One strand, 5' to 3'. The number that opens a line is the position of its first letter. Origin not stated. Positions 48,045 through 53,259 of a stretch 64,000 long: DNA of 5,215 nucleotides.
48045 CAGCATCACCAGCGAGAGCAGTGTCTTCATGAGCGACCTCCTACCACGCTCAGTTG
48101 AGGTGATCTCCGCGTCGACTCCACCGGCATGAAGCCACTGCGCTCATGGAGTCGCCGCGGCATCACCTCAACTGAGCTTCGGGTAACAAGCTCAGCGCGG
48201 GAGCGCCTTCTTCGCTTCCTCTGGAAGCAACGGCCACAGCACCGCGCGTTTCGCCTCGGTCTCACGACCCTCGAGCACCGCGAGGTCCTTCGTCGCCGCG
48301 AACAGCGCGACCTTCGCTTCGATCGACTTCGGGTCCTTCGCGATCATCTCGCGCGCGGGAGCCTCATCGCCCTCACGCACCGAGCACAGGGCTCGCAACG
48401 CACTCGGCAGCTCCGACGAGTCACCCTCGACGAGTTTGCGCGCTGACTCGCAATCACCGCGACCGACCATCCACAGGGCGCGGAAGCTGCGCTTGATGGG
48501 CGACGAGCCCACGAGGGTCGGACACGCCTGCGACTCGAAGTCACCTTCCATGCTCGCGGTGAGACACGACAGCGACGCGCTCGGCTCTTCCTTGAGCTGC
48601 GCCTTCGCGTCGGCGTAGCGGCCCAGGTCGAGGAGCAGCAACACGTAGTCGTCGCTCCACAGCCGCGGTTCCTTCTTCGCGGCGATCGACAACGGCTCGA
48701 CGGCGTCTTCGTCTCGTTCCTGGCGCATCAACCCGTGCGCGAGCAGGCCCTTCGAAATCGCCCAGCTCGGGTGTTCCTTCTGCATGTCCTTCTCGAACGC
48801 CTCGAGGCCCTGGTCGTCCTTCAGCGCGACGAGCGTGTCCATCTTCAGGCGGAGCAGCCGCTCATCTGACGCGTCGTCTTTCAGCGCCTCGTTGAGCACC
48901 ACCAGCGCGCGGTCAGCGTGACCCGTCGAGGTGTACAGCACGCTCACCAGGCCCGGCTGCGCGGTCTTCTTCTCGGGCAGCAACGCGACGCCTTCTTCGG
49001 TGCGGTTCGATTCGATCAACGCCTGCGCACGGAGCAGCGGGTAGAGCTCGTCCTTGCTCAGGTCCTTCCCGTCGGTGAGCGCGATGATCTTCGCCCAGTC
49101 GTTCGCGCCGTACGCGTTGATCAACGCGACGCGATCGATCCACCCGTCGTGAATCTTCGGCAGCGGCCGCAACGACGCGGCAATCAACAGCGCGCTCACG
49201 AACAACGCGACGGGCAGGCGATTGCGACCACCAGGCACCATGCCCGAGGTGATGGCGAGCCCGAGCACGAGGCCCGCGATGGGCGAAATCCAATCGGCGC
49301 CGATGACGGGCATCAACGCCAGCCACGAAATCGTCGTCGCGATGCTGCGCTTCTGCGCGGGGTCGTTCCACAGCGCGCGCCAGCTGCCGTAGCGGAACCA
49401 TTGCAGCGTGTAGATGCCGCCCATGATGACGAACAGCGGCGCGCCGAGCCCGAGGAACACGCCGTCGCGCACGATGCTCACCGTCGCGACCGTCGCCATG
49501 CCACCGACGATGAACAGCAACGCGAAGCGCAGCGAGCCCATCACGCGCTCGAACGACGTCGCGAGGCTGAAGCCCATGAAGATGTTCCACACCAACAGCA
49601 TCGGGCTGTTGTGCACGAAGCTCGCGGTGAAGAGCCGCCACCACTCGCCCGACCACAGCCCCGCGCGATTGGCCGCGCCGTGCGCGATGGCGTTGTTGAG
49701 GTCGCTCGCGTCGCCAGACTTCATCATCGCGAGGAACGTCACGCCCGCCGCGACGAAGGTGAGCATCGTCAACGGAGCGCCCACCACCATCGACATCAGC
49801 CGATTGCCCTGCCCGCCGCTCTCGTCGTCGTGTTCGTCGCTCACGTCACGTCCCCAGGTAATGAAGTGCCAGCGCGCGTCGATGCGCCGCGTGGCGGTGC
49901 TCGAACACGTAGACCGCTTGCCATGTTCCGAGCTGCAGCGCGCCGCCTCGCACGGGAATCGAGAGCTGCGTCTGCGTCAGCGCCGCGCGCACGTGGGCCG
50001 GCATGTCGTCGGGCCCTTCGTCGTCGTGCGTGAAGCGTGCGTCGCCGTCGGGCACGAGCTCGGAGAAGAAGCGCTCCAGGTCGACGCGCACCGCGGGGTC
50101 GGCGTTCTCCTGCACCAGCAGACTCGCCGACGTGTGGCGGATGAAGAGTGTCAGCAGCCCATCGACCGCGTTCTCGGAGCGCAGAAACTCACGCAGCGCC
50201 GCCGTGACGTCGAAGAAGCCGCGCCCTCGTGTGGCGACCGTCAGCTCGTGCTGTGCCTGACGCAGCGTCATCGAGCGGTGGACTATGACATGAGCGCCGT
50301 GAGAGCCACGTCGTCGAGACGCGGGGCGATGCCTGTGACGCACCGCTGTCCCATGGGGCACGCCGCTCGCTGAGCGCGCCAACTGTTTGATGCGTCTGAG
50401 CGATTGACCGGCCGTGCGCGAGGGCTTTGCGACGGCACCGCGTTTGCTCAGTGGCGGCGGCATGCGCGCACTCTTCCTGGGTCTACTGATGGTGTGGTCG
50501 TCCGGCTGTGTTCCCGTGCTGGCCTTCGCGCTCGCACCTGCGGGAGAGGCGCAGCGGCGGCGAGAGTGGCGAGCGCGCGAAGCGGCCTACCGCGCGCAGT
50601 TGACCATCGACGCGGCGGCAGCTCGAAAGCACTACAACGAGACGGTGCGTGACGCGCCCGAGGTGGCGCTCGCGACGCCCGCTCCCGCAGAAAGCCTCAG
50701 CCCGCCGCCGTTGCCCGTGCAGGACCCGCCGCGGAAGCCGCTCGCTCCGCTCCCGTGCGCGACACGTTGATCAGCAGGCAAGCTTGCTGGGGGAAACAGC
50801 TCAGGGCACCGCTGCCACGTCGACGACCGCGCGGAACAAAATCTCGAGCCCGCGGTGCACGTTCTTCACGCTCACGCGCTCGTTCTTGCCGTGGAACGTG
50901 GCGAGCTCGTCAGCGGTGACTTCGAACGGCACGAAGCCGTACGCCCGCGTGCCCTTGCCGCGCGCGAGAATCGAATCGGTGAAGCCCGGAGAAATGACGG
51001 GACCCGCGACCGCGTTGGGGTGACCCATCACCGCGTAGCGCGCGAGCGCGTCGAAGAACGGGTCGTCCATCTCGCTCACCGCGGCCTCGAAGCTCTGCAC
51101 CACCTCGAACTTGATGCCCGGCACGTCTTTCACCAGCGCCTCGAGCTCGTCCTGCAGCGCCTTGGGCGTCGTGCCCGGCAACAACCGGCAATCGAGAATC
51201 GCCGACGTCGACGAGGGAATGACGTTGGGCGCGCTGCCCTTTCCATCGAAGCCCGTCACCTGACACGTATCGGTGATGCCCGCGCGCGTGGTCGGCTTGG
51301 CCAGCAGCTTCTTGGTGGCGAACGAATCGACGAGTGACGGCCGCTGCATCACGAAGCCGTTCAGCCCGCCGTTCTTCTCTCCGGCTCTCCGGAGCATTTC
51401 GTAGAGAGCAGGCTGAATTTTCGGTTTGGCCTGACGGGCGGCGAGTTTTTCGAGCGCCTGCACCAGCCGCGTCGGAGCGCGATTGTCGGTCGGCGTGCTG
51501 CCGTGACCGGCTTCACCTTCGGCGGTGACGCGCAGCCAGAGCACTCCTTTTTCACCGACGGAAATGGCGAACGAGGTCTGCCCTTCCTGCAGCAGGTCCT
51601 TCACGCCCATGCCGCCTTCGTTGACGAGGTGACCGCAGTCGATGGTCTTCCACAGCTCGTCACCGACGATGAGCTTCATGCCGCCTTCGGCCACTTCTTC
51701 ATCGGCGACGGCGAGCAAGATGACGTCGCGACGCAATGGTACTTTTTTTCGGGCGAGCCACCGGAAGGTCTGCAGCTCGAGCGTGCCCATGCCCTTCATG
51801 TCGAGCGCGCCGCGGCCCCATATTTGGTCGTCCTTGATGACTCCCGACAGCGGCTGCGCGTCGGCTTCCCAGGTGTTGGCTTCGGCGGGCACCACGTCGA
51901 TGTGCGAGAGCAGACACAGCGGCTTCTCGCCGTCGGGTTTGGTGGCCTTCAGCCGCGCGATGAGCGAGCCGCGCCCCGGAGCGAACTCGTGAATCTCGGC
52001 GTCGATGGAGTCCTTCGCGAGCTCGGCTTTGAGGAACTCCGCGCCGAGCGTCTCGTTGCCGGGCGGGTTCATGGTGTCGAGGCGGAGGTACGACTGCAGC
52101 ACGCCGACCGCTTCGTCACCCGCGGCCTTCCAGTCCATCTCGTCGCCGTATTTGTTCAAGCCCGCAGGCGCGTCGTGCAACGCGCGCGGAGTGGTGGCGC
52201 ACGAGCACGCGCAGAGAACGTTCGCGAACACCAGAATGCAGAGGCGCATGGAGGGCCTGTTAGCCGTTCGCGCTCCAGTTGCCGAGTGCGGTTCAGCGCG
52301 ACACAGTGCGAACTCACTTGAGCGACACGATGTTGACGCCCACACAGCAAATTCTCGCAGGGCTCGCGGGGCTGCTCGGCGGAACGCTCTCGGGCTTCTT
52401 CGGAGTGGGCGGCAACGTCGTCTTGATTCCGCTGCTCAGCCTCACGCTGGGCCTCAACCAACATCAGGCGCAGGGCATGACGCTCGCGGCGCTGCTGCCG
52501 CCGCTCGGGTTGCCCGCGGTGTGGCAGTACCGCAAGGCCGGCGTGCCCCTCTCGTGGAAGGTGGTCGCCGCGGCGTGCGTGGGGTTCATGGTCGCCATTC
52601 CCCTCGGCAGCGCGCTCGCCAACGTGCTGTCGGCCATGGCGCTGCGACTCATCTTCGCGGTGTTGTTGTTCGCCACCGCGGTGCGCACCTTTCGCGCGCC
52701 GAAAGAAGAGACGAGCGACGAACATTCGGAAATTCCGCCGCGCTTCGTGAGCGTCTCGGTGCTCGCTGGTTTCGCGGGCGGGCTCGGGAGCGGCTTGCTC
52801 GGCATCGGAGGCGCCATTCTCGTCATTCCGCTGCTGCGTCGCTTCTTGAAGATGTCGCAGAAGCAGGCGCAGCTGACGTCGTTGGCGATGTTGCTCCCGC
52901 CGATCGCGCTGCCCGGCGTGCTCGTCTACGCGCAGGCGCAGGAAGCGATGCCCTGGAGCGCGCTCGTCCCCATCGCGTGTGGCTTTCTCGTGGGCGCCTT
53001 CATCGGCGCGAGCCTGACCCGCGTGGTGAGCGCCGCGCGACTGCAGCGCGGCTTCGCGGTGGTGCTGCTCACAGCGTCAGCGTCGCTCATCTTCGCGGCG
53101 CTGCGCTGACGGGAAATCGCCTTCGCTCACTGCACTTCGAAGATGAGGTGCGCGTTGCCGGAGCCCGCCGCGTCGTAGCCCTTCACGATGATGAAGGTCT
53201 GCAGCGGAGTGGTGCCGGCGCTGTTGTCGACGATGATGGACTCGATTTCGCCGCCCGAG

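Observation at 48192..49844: Rhomboid-like pseudoprotease fused to a TPR-like domain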

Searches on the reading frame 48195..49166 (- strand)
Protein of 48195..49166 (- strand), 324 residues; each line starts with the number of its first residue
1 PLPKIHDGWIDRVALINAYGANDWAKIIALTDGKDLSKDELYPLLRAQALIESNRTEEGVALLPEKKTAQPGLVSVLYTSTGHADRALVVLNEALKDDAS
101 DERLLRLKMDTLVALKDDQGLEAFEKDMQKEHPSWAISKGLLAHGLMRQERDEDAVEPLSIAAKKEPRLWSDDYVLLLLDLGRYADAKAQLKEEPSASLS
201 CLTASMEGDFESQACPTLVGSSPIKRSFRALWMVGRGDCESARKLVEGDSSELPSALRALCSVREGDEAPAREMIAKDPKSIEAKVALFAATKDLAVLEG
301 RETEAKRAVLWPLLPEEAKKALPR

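Call 68: search_solved_structures(query=A2, max_evalue=1)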
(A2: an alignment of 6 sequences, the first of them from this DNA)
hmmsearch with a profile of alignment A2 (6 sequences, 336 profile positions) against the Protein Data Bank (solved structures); distinct sequences matched with E-value up to 1: 190 (the best 60 are shown).
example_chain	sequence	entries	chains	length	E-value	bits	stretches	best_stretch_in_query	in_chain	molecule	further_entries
9qhb_A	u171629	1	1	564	2.5e-30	109.2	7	77-170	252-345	Engineered tetratricopeptide repeat protein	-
9qhc_A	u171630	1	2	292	3e-21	79.4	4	77-170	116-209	Engineered tetratricopeptide repeat protein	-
8bu0_A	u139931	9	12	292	1.5e-18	70.5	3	77-170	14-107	Consensus tetratricopeptide repeat protein | Crystal structure of an 8-repeat consensus TPR superhelix with Zinc. | Monomer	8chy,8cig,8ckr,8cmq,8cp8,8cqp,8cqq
7rqf_A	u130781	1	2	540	5e-17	65.5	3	45-169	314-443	TPR repeat-containing protein PA4667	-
8sxe_C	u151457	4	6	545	8.1e-17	64.8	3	45-169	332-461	TPR repeat-containing protein PA4667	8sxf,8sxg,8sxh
7ntf_A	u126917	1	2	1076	3.8e-14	56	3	45-174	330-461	Isoform 1 of UDP-N-acetylglucosamine--peptide N-acetylglucosaminyltransferase 110 kDa subu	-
7yeh_B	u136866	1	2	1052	4.4e-14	55.8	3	45-174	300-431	UDP-N-acetylglucosamine--peptide N-acetylglucosaminyltransferase 110 kDa subunit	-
7yea_A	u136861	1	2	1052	4.6e-14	55.7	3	45-174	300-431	UDP-N-acetylglucosamine--peptide N-acetylglucosaminyltransferase 110 kDa subunit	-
1w3b_A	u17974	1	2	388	5.6e-14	55.5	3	76-176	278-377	UDP-N-ACETYLGLUCOSAMINE--PEPTIDE N-ACETYLGLUCOSAMINYLTRANSFERASE 110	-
6eou_A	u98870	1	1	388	7.8e-14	55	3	76-176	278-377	UDP-N-acetylglucosamine--peptide N-acetylglucosaminyltransferase 110 kDa subunit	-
7obi_A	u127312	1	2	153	3.9e-11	46.1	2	76-173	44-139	CTPR-rv4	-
6een_C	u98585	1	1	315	1.4e-09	41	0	139-195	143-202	Designer Pentatricopeptide Protein dPPR10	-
6een_A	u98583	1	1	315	2.2e-09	40.4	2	50-195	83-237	Designer Pentatricopeptide Protein dPPR10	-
2y4t_A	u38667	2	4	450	5.8e-09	39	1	80-186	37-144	DNAJ HOMOLOG SUBFAMILY C MEMBER 3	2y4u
6xt9_D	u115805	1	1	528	6e-09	38.9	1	74-169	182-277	Bardet-Biedl syndrome 4 protein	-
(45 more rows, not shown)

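Call 69: search_protein_families(library=pfam, alignment_id=A2, max_evalue=0.1)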
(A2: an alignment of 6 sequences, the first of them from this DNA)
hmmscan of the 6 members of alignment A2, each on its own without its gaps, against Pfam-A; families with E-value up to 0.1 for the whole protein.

A. member 1, seq(324 aa): 2 families
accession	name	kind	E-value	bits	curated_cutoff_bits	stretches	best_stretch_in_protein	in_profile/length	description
PF13428.12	TPR_14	-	0.00023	22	23.5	0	77-108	10-41/44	Tetratricopeptide repeat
PF14559.12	TPR_19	-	0.0074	17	25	0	77-108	34-65/68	Tetratricopeptide repeat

B. families by the number of members that match (of 6 scanned): 27 families (the first 25 are shown)
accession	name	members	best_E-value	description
PF14559.12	TPR_19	6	3.6e-19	Tetratricopeptide repeat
PF13428.12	TPR_14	5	2.8e-12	Tetratricopeptide repeat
PF13432.12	TPR_16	4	2.8e-08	Tetratricopeptide repeat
PF12895.13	ANAPC3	4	5.3e-06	Anaphase-promoting complex, cyclosome, subunit 3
PF07719.23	TPR_2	3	2.1e-09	Tetratricopeptide repeat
PF13176.12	TPR_7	3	0.00057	Tetratricopeptide repeat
PF09976.15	TPR_21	3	0.0011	Tetratricopeptide repeat-like domain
PF23300.3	HEAT_Nup120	3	0.0048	Nucleoporin Nup120, HEAT repeats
PF13424.12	TPR_12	2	8.9e-10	Tetratricopeptide repeat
PF13371.12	TPR_9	2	1.8e-05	Tetratricopeptide repeat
PF13181.12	TPR_8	2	3.6e-05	Tetratricopeptide repeat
PF13429.12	TPR_15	2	3.8e-05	Tetratricopeptide repeat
PF13174.12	TPR_6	2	0.00011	Tetratricopeptide repeat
PF07721.20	TPR_4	2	0.00016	Tetratricopeptide repeat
PF20308.4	TPR-S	2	0.00067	Tetratricopeptide Repeats-Sensor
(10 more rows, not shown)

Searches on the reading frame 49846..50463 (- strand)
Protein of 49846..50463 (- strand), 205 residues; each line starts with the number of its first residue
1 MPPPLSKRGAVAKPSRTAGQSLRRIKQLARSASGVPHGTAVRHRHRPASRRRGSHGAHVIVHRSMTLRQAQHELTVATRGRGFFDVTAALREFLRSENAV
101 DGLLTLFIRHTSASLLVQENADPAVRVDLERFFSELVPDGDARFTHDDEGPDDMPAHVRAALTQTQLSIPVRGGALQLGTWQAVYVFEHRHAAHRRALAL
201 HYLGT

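Call 7: search_protein_families(library=pfam, proteins=[window:49846-50463:-], max_evalue=0.001)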
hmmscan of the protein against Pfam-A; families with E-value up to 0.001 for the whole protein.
window:49846-50463:- (205 aa): 1 family
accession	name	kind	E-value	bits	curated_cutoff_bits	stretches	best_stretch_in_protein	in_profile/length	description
PF01894.22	UPF0047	-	5.5e-37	126.9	27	1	85-198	1-113/117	Uncharacterised protein family UPF0047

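Call 55: search_protein_families(library=ncbifam, proteins=[window:49846-50463:-], max_evalue=0.01)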
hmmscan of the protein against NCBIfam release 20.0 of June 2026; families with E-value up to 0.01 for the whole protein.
window:49846-50463:- (205 aa): 1 family
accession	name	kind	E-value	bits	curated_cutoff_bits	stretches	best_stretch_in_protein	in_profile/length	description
TIGR00149.1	TIGR00149_YjbQ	hypoth_equivalog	1.7e-37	128.1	67.75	1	74-202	4-129/132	secondary thiamine-phosphate synthase enzyme YjbQ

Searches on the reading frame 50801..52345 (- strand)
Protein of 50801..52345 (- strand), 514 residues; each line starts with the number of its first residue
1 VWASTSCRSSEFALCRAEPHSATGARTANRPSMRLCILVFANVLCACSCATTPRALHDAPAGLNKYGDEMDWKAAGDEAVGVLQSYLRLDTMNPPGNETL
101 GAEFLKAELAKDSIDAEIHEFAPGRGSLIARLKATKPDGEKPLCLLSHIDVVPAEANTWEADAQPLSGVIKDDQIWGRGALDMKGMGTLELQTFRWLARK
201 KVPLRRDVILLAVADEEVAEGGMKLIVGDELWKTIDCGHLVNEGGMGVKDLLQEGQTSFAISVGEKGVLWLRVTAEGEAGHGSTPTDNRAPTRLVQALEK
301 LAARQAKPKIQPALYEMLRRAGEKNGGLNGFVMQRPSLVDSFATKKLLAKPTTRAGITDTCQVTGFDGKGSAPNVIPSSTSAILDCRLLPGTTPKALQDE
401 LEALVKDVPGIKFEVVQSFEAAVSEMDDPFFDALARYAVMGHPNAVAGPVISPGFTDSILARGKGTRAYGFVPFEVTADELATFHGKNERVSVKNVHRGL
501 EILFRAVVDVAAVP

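Call 7: search_protein_families(library=pfam, proteins=[window:50801-52345:-], max_evalue=0.001)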
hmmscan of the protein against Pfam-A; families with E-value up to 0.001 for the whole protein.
window:50801-52345:- (514 aa): 3 families
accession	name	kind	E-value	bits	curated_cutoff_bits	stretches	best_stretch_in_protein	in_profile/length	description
PF01546.33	Peptidase_M20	-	1.1e-24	87.9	24.6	1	145-507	2-204/206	Peptidase family M20/M25/M40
PF07687.19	M20_dimer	-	2.7e-15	56.7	21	1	263-408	1-102/107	Peptidase dimerisation domain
PF04389.22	Peptidase_M28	-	0.00099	19.3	21.3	0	128-218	2-68/193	Peptidase family M28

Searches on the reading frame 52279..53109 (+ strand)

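Call 7: search_protein_families(library=pfam, proteins=[window:52279-53109:+], max_evalue=0.001)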
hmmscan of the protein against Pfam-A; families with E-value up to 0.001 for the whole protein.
window:52279-53109:+ (276 aa): 1 family
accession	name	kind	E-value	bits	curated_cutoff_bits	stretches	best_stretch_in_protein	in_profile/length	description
PF01925.25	TauE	-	7.1e-40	137.6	32.6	1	29-269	3-236/237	Sulfite exporter TauE/SafE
